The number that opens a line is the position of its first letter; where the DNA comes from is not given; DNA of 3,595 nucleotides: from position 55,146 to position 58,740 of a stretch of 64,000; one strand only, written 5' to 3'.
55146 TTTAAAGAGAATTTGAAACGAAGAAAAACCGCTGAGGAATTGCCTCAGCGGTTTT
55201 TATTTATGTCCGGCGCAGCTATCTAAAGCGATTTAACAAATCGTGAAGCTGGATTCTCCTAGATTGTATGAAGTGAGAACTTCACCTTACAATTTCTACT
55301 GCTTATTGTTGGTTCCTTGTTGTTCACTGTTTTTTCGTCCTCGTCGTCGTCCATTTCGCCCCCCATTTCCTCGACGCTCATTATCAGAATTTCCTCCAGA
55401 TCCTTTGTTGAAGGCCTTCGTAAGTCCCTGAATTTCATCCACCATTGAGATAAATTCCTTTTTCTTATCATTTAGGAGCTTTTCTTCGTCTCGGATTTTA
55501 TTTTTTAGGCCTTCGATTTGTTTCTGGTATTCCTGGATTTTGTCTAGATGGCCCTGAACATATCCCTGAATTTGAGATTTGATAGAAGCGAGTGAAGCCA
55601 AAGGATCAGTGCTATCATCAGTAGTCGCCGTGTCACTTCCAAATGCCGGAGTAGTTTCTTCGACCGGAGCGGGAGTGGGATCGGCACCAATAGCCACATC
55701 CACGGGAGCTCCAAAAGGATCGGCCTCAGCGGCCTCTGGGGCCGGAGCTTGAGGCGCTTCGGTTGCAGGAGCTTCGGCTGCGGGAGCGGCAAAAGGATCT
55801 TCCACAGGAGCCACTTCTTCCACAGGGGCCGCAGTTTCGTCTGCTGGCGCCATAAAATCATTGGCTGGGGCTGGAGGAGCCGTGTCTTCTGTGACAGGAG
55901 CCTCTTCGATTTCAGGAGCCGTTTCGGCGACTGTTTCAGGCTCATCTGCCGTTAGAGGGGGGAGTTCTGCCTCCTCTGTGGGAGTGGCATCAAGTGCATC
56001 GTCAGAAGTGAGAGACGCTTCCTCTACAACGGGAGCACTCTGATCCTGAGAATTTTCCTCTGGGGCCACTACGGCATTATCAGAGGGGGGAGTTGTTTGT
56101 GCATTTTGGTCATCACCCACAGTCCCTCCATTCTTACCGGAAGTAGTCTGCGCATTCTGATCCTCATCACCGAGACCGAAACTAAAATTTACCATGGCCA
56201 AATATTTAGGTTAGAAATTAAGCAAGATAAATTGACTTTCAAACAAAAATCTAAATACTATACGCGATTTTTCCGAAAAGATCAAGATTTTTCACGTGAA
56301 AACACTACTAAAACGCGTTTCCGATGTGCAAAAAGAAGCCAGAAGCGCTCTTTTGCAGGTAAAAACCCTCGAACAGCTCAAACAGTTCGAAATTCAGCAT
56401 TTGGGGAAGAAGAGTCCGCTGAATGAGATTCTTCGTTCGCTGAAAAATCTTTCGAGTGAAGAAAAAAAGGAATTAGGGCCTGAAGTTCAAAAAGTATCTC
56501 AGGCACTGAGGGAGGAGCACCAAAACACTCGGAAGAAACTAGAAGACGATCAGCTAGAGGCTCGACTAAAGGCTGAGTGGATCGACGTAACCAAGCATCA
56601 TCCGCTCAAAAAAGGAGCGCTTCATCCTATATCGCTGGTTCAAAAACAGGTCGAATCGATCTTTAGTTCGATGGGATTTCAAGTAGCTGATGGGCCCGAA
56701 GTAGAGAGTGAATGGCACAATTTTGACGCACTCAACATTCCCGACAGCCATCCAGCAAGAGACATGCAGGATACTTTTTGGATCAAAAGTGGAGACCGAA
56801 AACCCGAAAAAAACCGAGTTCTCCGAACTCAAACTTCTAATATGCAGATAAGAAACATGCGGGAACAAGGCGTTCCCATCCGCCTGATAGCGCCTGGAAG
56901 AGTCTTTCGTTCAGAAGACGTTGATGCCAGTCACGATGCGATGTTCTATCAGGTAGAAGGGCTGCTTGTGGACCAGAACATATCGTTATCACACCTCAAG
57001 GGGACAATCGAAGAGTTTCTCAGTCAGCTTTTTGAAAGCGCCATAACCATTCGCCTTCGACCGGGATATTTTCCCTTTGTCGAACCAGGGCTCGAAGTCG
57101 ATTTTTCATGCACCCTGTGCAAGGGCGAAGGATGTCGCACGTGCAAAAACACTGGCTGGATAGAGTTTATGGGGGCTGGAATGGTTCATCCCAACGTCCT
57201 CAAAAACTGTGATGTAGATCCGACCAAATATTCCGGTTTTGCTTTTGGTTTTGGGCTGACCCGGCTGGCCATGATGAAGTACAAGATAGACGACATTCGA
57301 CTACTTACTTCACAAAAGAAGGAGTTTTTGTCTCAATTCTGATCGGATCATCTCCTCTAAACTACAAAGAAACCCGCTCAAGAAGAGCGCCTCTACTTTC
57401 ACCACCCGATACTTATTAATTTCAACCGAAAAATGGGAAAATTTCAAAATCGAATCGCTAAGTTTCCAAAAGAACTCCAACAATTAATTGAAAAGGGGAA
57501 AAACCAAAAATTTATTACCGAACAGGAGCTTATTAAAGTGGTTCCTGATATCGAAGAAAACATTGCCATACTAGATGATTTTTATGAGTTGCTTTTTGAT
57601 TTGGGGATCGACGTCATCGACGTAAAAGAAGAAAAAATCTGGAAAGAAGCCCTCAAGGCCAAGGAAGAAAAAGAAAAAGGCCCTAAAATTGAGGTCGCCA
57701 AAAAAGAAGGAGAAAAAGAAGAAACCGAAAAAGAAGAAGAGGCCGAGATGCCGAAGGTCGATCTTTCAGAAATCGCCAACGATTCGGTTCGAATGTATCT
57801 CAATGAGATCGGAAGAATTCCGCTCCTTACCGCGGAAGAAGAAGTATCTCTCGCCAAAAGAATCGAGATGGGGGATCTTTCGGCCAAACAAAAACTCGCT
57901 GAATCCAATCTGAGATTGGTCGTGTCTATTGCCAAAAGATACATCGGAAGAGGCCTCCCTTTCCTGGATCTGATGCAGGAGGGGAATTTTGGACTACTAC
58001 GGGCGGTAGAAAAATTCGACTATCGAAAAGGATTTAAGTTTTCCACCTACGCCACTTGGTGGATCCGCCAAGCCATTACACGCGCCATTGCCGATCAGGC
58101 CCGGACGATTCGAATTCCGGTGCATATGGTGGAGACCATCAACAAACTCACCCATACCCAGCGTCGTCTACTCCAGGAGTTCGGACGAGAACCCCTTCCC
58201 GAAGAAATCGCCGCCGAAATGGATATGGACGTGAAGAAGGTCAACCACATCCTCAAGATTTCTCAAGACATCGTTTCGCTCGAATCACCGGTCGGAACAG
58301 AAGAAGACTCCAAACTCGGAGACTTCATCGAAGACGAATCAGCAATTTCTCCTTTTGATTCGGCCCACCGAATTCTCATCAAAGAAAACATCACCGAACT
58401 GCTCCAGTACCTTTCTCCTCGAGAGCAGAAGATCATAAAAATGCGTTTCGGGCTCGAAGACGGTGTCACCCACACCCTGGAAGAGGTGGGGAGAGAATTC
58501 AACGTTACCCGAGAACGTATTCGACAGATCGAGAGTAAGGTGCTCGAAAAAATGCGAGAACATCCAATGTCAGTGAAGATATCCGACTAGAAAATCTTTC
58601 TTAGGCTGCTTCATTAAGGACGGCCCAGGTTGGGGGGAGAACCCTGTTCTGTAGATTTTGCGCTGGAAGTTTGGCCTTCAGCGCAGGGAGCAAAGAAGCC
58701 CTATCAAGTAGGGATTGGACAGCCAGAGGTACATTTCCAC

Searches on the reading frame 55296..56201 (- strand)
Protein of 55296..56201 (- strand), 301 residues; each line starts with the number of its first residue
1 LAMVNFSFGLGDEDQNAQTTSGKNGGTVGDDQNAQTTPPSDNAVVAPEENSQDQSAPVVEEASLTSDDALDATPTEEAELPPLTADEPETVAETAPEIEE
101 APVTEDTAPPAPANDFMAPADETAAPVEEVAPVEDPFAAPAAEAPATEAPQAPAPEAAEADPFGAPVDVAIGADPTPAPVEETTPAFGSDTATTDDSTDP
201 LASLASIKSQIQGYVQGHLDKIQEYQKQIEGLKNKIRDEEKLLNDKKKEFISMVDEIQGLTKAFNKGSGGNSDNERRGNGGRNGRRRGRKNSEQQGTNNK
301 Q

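Call 16: search_protein_families(library=pfam, proteins=[window:55296-56201:-], max_evalue=0.001)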
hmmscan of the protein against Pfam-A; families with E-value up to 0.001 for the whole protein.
window:55296-56201:- (301 aa): 0 families

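Call 84: search_protein_families(library=pfam, proteins=[window:55296-56201:-], max_evalue=10)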
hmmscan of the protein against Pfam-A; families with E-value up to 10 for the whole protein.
window:55296-56201:- (301 aa): 2 families
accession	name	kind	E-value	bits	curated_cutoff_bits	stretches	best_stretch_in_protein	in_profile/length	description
PF20162.4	Etd1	-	0.063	14.2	27.5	1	206-237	43-73/98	Septation protein etd1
PF14362.11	DUF4407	-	8.4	6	31.3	1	208-270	122-184/297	Domain of unknown function (DUF4407)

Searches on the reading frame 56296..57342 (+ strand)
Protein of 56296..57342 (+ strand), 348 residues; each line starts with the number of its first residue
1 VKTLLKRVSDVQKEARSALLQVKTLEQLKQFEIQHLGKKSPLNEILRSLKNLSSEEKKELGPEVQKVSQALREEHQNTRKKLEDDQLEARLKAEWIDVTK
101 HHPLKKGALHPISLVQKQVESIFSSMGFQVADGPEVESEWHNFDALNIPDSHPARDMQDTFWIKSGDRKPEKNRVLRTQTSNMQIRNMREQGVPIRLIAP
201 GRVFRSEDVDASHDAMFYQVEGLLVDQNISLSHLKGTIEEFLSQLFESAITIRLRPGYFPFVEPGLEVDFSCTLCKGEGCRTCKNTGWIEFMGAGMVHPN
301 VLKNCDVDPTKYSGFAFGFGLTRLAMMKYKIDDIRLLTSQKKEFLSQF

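Call 16: search_protein_families(library=pfam, proteins=[window:56296-57342:+], max_evalue=0.001)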
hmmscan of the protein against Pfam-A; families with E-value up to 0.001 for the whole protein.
window:56296-57342:+ (348 aa): 2 families
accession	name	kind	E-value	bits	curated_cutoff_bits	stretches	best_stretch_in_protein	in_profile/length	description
PF01409.25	tRNA-synt_2d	-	1.5e-97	326.4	19.8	1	99-348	5-246/246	tRNA synthetases class II core domain (F)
PF02912.23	Phe_tRNA-synt_N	-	2.7e-15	56.5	22.3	1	23-91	1-69/69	Aminoacyl tRNA synthetase class II, N-terminal domain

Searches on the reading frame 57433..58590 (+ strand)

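Call 16: search_protein_families(library=pfam, proteins=[window:57433-58590:+], max_evalue=0.001)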
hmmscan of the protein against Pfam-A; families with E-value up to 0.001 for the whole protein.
window:57433-58590:+ (385 aa): 5 families
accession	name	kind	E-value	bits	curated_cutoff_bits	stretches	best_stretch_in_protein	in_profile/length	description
PF04539.22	Sigma70_r3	-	1.3e-27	96.1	25.3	1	234-310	1-77/78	Sigma-70 region 3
PF04542.20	Sigma70_r2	-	8.6e-24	83.6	24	1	155-225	1-71/71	Sigma-70 region 2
PF00140.25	Sigma70_r1_2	-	8.4e-19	67.7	22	1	117-148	1-32/34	Sigma-70 factor, region 1.2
PF04545.22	Sigma70_r4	-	6.9e-16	57.9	24.1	1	324-376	2-50/50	Sigma-70, region 4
PF03979.19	Sigma70_r1_1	-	1.6e-10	41.2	22.5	1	13-81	5-75/81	Sigma-70 factor, region 1.1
